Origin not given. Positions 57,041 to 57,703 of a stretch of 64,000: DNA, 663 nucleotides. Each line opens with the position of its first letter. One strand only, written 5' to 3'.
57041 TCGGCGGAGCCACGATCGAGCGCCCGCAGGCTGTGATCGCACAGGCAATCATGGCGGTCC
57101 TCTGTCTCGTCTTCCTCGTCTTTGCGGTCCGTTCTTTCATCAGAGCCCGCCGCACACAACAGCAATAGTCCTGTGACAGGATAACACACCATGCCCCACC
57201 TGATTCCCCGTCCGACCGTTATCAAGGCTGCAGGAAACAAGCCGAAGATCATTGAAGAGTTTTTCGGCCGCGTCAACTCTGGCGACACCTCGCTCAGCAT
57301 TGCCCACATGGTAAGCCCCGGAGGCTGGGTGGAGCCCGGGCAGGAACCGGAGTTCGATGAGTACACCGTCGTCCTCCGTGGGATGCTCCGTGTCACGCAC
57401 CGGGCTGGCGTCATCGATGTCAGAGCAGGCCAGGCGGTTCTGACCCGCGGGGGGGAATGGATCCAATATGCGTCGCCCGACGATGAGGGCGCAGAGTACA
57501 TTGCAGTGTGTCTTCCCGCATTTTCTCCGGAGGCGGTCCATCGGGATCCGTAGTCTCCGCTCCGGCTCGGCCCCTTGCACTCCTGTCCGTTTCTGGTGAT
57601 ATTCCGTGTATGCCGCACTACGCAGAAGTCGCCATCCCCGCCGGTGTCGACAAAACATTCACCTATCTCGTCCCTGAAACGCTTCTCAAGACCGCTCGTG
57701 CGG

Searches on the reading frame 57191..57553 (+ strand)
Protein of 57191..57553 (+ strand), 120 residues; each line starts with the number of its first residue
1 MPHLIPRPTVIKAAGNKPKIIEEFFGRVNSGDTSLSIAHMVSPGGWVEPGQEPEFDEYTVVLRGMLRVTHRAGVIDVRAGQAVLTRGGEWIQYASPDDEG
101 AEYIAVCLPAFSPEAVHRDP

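Call 55: search_protein_families(library=pfam, proteins=[window:57191-57553:+], max_evalue=0.001)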
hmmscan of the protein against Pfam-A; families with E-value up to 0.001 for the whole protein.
window:57191-57553:+ (120 aa): 1 family
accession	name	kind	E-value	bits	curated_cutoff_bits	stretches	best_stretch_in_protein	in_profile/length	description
PF07883.17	Cupin_2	-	6.8e-06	26.1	27.2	1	41-106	5-69/70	Cupin domain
